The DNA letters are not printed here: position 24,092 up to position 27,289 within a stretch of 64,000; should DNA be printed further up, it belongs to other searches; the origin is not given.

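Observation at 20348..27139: PUL-like glycan-sensing module wired to cAMP: HTCS-type periplasmic sensor fused to an adenylate cyclase, beside a TonB-dependent receptor and a T9SS CBM-like protein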

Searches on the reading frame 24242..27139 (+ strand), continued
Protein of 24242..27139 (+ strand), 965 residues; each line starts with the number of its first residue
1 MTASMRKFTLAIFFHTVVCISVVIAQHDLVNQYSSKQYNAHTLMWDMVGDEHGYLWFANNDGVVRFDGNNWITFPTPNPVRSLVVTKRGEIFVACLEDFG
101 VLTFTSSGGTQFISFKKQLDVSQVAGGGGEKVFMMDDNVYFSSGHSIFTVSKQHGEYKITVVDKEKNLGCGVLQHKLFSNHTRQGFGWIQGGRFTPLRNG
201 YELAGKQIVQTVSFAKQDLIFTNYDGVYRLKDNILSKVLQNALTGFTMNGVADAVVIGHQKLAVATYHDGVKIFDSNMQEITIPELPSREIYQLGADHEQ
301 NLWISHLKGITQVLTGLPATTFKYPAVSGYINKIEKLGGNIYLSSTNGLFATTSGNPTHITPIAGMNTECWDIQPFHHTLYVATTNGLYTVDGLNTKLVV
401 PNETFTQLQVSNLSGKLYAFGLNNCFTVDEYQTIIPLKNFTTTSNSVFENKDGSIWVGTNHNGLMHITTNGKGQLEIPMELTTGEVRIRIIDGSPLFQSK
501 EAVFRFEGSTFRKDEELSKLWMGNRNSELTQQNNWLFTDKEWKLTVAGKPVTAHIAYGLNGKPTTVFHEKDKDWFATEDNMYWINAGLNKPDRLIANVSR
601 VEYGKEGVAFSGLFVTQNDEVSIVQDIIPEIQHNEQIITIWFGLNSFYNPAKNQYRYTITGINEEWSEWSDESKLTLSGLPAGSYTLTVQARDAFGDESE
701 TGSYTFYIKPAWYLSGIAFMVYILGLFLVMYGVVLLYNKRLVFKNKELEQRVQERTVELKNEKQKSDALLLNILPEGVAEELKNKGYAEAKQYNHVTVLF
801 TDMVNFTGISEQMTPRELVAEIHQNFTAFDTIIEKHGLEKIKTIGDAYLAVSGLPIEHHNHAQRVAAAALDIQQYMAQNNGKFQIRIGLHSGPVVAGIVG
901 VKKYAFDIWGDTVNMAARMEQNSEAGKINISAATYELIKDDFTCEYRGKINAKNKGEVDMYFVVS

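Call 12: find_encoding_contigs(protein=P0002, flank=10000, max_places=2)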
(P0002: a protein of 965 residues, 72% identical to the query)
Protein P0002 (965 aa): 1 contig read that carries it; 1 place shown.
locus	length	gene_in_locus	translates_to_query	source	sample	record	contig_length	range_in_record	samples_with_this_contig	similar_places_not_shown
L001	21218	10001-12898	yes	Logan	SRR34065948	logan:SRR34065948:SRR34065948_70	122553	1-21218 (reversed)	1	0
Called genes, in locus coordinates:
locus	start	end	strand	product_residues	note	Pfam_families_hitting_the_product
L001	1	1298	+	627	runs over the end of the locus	PF07719:TPR_2 (faint), PF00515:TPR_1 (faint), PF13181:TPR_8 (faint), PF13424:TPR_12, PF17874:TPR_MalT (weak), PF28559:TPR_SusR, PF13424:TPR_12, PF00211:Guanylate_cyc, +4 more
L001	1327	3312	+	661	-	PF07695:7TMR-DISM_7TM (weak), PF00211:Guanylate_cyc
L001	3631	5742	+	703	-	PF10602:RPN7 (faint), PF13374:TPR_10 (faint), PF13424:TPR_12 (weak), PF21033:RMD1-3 (faint), PF00515:TPR_1, PF07719:TPR_2 (weak), PF13424:TPR_12, PF00211:Guanylate_cyc, +6 more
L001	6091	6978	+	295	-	PF18962:Por_Secre_tail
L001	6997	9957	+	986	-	PF13715:CarbopepD_reg_2 (weak), PF07715:Plug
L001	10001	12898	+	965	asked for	PF07494:Reg_prop (faint), PF07495:Y_Y_Y, PF00211:Guanylate_cyc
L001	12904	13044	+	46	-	-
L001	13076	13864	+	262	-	PF00582:Usp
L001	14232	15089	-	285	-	PF00582:Usp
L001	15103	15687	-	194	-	PF01966:HD (weak)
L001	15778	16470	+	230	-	PF07730:HisKA_3, PF02518:HATPase_c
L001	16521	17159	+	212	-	PF00072:Response_reg, PF00196:GerE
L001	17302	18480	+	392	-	PF13679:Methyltransf_32, PF13847:Methyltransf_31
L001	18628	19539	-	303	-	PF13570:Beta-prop_ACSF4 (faint), PF21959:DUF6923 (faint)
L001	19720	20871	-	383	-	PF14696:Glyoxalase_5, PF00903:Glyoxalase, PF13669:Glyoxalase_4 (weak), PF00903:Glyoxalase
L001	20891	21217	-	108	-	?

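Call 13: find_encoding_contigs(protein=P0004, flank=10000, max_places=2)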
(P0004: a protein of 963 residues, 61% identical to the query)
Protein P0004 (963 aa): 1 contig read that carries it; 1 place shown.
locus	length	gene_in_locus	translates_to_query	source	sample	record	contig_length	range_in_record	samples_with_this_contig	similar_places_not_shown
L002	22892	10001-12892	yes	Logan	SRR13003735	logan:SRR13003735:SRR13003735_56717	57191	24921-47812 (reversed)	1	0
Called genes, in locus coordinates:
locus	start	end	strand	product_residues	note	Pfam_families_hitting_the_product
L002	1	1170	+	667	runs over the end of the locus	PF07695:7TMR-DISM_7TM (weak), PF00211:Guanylate_cyc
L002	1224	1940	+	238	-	-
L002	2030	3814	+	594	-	PF13424:TPR_12 (faint), PF07719:TPR_2 (faint), PF13181:TPR_8 (faint), PF00211:Guanylate_cyc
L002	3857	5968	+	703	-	PF23300:HEAT_Nup120 (faint), PF13176:TPR_7 (faint), PF13424:TPR_12, PF17874:TPR_MalT (weak), PF00515:TPR_1 (weak), PF07719:TPR_2 (weak), PF13424:TPR_12, PF00211:Guanylate_cyc, +5 more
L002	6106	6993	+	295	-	PF18962:Por_Secre_tail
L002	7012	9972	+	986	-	PF13715:CarbopepD_reg_2, PF07715:Plug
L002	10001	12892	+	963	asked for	PF07494:Reg_prop (faint), PF07495:Y_Y_Y (weak), PF00211:Guanylate_cyc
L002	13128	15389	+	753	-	PF00082:Peptidase_S8, PF18962:Por_Secre_tail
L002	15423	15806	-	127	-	PF00903:Glyoxalase, PF13468:Glyoxalase_3 (weak), PF13669:Glyoxalase_4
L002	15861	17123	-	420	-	PF05496:RuvB_N, PF00158:Sigma54_activat (faint), PF01078:Mg_chelatase (faint), PF13173:AAA_14 (weak), PF20720:nSTAND3 (weak), PF00004:AAA, PF16193:AAA_assoc_2, PF12002:MgsA_C, +2 more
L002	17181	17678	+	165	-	PF03330:DPBB_1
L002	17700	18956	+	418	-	PF04715: (weak), PF00425:Chorismate_bind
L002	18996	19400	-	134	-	-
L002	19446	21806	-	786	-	PF13620:CarboxypepD_reg, PF13715:CarbopepD_reg_2, PF07715:Plug, PF00593:TonB_dep_Rec_b-barrel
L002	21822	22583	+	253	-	PF18962:Por_Secre_tail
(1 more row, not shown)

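Call 14: find_encoding_contigs(protein=P0005, flank=10000, max_places=2)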
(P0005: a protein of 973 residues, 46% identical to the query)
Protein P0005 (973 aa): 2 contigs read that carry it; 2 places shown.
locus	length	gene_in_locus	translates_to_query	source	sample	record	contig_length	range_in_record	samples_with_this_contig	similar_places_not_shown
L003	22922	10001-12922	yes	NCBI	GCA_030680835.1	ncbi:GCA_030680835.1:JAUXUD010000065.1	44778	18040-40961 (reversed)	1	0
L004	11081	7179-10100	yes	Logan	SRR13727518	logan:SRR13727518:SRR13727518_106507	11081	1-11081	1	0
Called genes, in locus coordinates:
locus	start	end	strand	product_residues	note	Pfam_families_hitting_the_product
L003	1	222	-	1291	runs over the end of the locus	PF06739:SBBP (faint), PF07679:I-set (faint), PF22352:K319L-like_PKD (faint), PF13927:Ig_3 (weak), PF18962:Por_Secre_tail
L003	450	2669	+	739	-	PF22896:OB_RNR_1st (faint), PF08206:OB_RNB, PF25049:OB_HELZ2 (faint), PF08206:OB_RNB (weak), PF17849:OB_Dis3, PF17876:CSD2, PF00773:RNB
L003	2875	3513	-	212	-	PF00072:Response_reg, PF00196:GerE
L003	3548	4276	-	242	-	PF07730:HisKA_3, PF02518:HATPase_c (weak)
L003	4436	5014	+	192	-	PF01966:HD (weak)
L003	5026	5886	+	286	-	PF00582:Usp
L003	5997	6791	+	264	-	PF00582:Usp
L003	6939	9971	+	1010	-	PF13715:CarbopepD_reg_2, PF07715:Plug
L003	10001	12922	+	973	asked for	PF07494:Reg_prop (faint), PF07495:Y_Y_Y, PF00211:Guanylate_cyc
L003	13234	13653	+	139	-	PF18962:Por_Secre_tail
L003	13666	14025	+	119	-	-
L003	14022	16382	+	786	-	PF07695:7TMR-DISM_7TM, PF00989:PAS, PF08448:PAS_4, PF08447:PAS_3, PF13426:PAS_9, PF14598:PAS_11 (weak), PF00211:Guanylate_cyc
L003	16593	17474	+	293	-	PF18962:Por_Secre_tail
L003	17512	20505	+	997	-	PF13715:CarbopepD_reg_2, PF07715:Plug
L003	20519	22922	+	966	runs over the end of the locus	PF07494:Reg_prop (faint), PF07495:Y_Y_Y, PF07701:HNOBA (weak), PF00211:Guanylate_cyc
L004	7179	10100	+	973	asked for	PF07494:Reg_prop (faint), PF07495:Y_Y_Y, PF00211:Guanylate_cyc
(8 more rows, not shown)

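Call 15: find_encoding_contigs(protein=P0012, flank=10000, max_places=2)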
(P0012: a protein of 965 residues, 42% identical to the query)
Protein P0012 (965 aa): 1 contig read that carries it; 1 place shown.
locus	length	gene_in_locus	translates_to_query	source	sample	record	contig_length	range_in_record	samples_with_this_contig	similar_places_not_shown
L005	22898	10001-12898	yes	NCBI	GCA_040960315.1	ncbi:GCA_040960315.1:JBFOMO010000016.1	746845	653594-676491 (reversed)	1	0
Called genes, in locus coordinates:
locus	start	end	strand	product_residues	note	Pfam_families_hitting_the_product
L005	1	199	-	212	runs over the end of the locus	PF00072:Response_reg, PF00196:GerE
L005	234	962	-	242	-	PF07730:HisKA_3, PF02518:HATPase_c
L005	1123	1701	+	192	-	PF01966:HD (weak)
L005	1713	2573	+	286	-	PF00582:Usp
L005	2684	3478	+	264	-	PF00582:Usp (weak)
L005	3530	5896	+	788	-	PF07695:7TMR-DISM_7TM, PF00989:PAS, PF08448:PAS_4, PF08447:PAS_3, PF13426:PAS_9, PF14598:PAS_11 (weak), PF00211:Guanylate_cyc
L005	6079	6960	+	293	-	PF18962:Por_Secre_tail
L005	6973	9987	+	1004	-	PF13715:CarbopepD_reg_2, PF07715:Plug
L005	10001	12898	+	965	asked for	PF07494:Reg_prop (faint), PF07495:Y_Y_Y, PF07701:HNOBA (weak), PF00211:Guanylate_cyc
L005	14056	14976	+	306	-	PF00226:DnaJ, PF01556:DnaJ_C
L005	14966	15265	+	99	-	PF13591:MerR_2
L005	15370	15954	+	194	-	PF01966:HD (weak)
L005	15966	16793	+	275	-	PF00582:Usp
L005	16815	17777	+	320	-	PF00561:Abhydrolase_1, PF12146:Hydrolase_4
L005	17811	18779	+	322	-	PF00348:polyprenyl_synt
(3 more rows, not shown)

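Call 16: find_encoding_contigs(protein=P0014, flank=10000, max_places=2)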
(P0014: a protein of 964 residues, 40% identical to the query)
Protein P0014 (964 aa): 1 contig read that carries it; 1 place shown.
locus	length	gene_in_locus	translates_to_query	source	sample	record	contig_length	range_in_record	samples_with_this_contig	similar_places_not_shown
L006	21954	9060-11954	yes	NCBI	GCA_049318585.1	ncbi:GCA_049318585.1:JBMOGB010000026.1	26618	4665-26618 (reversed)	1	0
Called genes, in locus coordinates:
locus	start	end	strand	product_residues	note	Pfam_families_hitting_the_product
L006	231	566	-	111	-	PF00436:SSB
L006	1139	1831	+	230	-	-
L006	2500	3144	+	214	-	-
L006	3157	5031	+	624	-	PF00515:TPR_1 (faint), PF07719:TPR_2 (faint), PF13181:TPR_8 (faint), PF13424:TPR_12 (weak), PF00211:Guanylate_cyc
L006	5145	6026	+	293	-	PF18962:Por_Secre_tail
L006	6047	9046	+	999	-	PF13715:CarbopepD_reg_2, PF07715:Plug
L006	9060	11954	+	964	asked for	PF07494:Reg_prop (faint), PF07495:Y_Y_Y, PF07701:HNOBA (weak), PF00211:Guanylate_cyc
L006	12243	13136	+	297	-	PF02661:Fic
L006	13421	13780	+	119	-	-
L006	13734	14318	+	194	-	-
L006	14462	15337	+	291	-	-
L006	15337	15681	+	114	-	PF14213:DUF4325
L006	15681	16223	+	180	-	-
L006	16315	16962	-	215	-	PF00072:Response_reg, PF00196:GerE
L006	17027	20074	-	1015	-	PF08450:SGL (faint), PF07494:Reg_prop (faint), PF07495:Y_Y_Y, PF07730:HisKA_3, PF02518:HATPase_c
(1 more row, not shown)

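Call 17: find_encoding_contigs(protein=P0015, flank=10000, max_places=2)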
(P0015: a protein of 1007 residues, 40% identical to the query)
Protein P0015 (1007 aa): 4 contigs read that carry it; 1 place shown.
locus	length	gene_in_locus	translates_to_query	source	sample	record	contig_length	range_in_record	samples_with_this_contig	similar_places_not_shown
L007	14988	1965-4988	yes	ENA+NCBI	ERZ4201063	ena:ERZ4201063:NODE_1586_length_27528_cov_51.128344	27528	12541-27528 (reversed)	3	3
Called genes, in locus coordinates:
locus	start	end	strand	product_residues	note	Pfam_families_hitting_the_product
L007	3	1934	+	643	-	?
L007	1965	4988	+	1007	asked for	PF07494:Reg_prop (faint), PF07495:Y_Y_Y, PF00512:HisKA (weak), PF02518:HATPase_c, PF14501:HATPase_c_5 (faint)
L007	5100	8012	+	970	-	PF14938:SNAP (weak), PF13424:TPR_12, PF00515:TPR_1 (weak), PF13424:TPR_12, PF00515:TPR_1 (weak), PF14938:SNAP, PF13424:TPR_12, PF02518:HATPase_c, +12 more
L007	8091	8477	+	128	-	PF00072:Response_reg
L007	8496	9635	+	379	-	PF00072:Response_reg, PF00211:Guanylate_cyc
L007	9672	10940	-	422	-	PF00890:FAD_binding_2 (weak), PF01134:GIDA (faint), PF03486:HI0933_like, PF07992:Pyr_redox_2 (faint), PF13738:Pyr_redox_3 (faint), PF22780:HI0933_like_1st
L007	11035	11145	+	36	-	-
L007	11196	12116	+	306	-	PF01145:Band_7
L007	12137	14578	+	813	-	PF17900:Peptidase_M1_N, PF01433:Peptidase_M1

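Call 18: find_encoding_contigs(protein=P0006, flank=10000, max_places=2)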
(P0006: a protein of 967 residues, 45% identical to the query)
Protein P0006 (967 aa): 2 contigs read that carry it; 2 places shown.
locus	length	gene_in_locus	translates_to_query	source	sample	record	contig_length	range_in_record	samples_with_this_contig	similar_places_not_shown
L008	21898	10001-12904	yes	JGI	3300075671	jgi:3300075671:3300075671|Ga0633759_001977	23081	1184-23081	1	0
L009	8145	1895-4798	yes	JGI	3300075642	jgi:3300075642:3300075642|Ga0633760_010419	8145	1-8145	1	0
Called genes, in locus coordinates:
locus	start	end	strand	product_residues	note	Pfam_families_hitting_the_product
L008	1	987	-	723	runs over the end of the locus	?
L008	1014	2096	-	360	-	PF25919:BSH_CusB (faint), PF00364:Biotin_lipoyl (faint), PF25917:BSH_RND (weak), PF25876:HH_MFP_RND (weak), PF25944:Beta-barrel_RND, PF25967:RND-MFP_C, PF25989:YknX_C (weak)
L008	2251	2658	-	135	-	-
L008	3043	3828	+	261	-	PF00106:adh_short, PF01370:Epimerase (weak), PF08659:KR, PF13561:adh_short_C2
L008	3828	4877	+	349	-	PF13468:Glyoxalase_3 (faint), PF00903:Glyoxalase, PF13669:Glyoxalase_4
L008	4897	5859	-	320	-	PF01553:Acyltransferase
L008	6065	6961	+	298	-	PF18962:Por_Secre_tail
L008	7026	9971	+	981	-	PF13715:CarbopepD_reg_2, PF07715:Plug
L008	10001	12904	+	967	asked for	PF07494:Reg_prop (faint), PF07495:Y_Y_Y, PF00211:Guanylate_cyc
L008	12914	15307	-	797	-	PF14559:TPR_19 (faint), PF12895:ANAPC3 (weak), PF07676:PD40 (weak), PF13620:CarboxypepD_reg (faint), PF00691:OmpA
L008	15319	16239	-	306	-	PF11751:PorP_SprF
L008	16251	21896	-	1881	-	?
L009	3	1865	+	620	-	?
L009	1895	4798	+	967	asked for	PF07494:Reg_prop (faint), PF07495:Y_Y_Y, PF00211:Guanylate_cyc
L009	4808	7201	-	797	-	PF14559:TPR_19 (faint), PF12895:ANAPC3 (weak), PF07676:PD40 (weak), PF13620:CarboxypepD_reg (faint), PF00691:OmpA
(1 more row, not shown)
